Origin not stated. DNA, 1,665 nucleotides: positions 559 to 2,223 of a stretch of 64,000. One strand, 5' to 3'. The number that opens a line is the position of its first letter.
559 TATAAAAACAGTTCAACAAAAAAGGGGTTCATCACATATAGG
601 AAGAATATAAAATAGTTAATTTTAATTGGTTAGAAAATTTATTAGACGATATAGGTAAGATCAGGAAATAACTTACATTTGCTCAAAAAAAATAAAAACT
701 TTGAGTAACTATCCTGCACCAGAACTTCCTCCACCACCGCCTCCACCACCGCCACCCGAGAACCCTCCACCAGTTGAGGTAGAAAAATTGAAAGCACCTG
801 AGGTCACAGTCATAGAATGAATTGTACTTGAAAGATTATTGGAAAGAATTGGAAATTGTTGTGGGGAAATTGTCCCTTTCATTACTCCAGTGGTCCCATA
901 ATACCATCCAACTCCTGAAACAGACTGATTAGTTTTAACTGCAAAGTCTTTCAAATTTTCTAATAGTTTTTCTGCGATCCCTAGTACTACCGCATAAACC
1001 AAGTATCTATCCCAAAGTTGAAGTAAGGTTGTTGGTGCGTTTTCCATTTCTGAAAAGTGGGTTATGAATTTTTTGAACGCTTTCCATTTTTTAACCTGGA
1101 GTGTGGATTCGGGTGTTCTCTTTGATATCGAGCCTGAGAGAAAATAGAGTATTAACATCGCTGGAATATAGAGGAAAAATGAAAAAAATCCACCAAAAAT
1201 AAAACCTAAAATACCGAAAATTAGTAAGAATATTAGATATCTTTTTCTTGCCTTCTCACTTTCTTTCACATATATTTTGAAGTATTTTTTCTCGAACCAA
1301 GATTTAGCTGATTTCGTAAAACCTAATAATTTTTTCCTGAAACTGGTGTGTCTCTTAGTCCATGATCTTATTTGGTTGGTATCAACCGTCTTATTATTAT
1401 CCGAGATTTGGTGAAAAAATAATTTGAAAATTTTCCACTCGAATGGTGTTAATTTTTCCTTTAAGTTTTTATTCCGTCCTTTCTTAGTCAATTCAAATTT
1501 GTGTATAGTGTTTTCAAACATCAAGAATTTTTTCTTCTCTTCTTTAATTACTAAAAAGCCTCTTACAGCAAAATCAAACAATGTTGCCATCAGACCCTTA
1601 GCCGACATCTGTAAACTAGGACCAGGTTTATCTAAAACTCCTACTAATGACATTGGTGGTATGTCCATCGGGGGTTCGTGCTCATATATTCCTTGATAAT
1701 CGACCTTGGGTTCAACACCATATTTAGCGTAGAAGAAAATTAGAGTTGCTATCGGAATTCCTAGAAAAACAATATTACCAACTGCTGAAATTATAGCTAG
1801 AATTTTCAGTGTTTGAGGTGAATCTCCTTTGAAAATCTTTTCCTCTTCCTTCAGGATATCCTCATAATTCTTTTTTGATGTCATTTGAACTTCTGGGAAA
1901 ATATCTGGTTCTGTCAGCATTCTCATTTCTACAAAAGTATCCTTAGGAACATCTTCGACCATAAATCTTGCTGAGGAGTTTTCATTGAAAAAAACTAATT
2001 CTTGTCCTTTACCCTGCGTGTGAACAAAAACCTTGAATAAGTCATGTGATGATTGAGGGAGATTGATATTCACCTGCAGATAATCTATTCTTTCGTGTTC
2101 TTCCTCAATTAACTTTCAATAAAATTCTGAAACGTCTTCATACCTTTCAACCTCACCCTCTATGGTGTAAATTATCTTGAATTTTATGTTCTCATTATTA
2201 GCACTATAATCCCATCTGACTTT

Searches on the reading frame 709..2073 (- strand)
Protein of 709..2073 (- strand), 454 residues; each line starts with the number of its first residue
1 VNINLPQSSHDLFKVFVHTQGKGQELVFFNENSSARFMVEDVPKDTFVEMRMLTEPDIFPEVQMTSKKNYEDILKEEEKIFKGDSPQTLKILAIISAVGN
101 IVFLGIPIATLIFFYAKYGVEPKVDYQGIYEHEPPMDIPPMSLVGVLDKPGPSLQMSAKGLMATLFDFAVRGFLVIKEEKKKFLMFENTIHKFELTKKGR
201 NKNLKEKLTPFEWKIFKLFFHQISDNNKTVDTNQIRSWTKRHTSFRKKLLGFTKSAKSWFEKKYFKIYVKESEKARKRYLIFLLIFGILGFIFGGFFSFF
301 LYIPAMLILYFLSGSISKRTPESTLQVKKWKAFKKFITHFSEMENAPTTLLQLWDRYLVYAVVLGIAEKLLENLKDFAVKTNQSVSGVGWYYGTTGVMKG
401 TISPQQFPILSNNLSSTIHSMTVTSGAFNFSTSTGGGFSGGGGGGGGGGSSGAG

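Call 66: search_protein_families(library=pfam, proteins=[window:709-2073:-], max_evalue=0.00001)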
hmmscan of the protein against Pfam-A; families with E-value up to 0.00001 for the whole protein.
window:709-2073:- (454 aa): 1 family
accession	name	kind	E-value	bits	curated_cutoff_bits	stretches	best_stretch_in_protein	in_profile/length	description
PF20990.2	DUF2207_C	-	4.2e-38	131.9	33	1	129-374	3-247/247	Predicted membrane protein (DUF2207) C-terminal domain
